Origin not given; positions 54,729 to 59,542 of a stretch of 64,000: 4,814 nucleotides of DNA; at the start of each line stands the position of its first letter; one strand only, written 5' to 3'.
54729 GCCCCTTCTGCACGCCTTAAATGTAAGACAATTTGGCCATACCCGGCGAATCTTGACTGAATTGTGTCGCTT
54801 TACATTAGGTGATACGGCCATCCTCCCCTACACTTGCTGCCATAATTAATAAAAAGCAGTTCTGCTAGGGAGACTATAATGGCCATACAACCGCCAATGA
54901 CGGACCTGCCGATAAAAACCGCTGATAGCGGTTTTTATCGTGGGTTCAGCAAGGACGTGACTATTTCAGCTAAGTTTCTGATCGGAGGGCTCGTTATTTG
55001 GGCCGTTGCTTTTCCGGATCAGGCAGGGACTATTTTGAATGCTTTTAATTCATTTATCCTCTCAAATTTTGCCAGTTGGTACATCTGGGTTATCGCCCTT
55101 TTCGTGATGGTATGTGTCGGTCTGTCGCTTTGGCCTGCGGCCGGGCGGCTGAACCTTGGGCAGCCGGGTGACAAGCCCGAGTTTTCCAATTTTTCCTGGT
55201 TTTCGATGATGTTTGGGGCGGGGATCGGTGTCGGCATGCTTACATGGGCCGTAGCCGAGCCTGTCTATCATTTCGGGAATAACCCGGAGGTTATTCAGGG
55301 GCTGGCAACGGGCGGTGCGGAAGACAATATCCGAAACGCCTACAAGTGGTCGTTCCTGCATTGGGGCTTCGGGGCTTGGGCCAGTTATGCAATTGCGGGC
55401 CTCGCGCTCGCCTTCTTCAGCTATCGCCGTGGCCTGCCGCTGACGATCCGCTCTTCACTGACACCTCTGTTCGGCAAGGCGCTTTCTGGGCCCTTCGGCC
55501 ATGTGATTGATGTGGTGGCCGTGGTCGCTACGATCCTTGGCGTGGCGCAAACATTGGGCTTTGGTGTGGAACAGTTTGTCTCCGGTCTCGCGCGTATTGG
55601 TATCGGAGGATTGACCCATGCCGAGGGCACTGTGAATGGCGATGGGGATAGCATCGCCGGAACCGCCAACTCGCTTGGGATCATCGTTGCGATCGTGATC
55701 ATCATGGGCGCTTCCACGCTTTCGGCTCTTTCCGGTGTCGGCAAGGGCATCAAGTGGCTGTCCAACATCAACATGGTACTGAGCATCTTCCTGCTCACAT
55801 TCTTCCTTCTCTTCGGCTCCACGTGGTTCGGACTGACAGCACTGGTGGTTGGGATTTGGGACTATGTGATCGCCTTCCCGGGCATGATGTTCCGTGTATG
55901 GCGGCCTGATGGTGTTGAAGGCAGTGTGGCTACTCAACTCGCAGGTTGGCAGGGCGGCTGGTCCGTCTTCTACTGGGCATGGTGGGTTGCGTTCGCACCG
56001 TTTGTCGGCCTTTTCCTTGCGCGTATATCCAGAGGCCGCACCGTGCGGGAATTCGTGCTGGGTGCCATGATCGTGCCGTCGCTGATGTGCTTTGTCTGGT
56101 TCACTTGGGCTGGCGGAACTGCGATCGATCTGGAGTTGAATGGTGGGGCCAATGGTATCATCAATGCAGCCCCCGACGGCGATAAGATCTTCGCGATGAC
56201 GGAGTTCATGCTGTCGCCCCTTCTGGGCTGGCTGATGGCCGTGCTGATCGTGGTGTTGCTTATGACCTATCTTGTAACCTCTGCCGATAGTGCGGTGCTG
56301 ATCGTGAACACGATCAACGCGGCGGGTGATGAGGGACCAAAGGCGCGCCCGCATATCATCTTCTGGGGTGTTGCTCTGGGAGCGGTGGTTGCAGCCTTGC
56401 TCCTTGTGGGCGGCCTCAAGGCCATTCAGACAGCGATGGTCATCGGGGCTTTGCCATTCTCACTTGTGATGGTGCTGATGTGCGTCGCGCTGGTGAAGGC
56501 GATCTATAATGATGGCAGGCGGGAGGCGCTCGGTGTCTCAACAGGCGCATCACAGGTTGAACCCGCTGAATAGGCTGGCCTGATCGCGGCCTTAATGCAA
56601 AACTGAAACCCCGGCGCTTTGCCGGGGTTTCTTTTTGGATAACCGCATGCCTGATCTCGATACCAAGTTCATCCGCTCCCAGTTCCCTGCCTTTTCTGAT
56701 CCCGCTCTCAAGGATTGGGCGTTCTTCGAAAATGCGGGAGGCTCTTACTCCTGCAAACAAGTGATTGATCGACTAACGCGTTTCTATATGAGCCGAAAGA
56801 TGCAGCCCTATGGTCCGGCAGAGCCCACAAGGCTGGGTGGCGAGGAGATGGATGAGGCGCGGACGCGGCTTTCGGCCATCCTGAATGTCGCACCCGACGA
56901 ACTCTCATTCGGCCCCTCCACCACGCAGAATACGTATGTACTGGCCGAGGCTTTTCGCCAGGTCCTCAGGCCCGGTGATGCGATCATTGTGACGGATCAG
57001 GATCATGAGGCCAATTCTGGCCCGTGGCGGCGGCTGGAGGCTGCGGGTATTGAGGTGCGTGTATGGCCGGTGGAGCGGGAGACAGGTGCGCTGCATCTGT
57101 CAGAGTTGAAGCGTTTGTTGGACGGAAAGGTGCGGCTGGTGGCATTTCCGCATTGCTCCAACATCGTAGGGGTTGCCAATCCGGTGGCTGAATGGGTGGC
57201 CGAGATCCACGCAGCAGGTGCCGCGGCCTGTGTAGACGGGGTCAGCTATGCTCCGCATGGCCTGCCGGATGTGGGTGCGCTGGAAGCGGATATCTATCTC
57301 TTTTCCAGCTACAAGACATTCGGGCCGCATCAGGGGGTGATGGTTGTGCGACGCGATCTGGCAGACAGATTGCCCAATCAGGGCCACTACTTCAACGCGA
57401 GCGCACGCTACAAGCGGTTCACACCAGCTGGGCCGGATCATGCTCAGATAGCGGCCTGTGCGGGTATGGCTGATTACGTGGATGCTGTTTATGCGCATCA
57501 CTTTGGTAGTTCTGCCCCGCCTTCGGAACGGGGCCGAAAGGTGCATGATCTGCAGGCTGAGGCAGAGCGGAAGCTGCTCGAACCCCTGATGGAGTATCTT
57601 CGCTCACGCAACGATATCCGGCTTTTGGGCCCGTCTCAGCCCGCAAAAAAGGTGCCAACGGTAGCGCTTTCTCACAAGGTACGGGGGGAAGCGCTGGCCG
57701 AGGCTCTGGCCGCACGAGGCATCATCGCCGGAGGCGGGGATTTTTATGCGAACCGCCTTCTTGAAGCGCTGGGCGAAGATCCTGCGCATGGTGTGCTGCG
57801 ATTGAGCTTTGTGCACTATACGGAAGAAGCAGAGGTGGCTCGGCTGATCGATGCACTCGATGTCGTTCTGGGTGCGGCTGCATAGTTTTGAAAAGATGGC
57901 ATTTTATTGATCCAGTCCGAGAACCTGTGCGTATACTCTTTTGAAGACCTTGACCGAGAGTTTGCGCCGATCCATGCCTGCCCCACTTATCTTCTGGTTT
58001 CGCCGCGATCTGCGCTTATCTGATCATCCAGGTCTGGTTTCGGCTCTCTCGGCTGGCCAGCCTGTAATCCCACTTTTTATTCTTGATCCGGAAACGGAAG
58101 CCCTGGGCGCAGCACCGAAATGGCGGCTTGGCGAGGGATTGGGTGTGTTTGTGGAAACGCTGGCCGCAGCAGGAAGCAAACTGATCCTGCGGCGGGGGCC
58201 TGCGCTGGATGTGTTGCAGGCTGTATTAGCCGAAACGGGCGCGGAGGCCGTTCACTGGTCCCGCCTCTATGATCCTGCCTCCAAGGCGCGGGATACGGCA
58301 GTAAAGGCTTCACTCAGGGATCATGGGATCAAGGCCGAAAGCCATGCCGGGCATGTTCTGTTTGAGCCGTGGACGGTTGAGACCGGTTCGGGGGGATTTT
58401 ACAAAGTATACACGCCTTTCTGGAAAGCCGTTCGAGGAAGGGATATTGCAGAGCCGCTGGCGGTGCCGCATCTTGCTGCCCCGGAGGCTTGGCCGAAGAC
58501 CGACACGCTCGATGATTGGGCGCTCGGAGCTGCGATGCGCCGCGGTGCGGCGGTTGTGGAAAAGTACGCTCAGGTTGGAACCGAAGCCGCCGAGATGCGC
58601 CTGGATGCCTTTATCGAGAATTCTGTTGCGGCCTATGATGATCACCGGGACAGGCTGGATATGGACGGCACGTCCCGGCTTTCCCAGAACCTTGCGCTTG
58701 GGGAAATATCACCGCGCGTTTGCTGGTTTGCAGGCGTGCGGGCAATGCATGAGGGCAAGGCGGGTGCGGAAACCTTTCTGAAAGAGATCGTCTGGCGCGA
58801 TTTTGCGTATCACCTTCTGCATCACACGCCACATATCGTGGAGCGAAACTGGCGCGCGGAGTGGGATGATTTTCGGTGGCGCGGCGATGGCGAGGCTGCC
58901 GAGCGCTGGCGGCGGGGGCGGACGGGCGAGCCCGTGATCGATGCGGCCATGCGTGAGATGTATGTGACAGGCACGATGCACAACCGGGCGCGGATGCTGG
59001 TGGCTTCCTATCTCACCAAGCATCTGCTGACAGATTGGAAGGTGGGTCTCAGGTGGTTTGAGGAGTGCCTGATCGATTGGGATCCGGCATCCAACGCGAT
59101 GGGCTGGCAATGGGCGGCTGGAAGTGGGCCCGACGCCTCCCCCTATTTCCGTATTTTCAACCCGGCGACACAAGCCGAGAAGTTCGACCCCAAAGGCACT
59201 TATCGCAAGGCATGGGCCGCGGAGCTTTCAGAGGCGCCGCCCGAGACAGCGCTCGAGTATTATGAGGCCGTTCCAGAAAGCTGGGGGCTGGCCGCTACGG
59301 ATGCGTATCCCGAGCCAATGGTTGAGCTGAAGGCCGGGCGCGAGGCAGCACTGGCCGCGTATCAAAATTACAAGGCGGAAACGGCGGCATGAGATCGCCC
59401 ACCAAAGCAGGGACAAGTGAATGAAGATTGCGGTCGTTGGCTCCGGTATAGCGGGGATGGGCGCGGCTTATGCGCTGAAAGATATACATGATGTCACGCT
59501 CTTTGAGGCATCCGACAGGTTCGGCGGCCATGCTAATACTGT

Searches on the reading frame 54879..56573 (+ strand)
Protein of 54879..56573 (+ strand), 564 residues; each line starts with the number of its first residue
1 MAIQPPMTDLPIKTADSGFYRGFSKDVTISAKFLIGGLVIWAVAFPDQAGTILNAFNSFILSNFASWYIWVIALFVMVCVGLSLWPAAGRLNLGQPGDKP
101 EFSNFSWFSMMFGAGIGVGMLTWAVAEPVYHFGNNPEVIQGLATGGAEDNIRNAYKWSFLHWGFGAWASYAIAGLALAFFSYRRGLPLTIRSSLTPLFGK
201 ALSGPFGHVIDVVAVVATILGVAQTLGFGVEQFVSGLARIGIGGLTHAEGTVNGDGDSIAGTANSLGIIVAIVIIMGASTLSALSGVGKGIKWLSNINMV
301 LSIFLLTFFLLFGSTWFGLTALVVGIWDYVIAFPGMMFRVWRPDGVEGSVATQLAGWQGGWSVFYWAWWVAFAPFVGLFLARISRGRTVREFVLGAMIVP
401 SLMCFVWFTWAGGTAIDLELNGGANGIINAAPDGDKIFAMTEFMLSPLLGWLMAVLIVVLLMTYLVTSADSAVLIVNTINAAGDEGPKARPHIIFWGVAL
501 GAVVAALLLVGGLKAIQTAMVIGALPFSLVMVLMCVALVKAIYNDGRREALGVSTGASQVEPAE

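Call 84: search_protein_families(library=pfam, proteins=[window:54879-56573:+], max_evalue=0.00001)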
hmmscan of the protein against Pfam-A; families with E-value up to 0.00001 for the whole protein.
window:54879-56573:+ (564 aa): 1 family
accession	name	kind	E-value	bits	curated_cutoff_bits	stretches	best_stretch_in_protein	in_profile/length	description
PF02028.23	BCCT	-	2.1e-150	501.9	27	1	27-544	1-484/485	BCCT, betaine/carnitine/choline family transporter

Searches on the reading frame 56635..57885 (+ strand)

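Call 84: search_protein_families(library=pfam, proteins=[window:56635-57885:+], max_evalue=0.00001)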
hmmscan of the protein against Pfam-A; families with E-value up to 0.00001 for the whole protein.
window:56635-57885:+ (416 aa): 1 family
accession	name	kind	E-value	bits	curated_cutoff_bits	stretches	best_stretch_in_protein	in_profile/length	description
PF00266.25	Aminotran_5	-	2.1e-47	162.3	21.5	2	30-247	2-222/371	Aminotransferase class-V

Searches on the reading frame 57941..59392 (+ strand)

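Call 89: search_protein_families(library=pfam, proteins=[window:57941-59392:+], max_evalue=0.1)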
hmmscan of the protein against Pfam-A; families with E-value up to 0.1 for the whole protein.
window:57941-59392:+ (483 aa): 3 families
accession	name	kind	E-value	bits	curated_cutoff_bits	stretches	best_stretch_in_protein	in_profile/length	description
PF03441.19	FAD_binding_7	-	4e-73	245.6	27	1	279-475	1-202/203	FAD binding domain of DNA photolyase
PF00875.24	DNA_photolyase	-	1.5e-49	168.5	26.6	1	17-168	2-156/164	DNA photolyase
PF10697.14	DUF2502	-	0.047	14.4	27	0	284-327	26-72/90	Protein of unknown function (DUF2502)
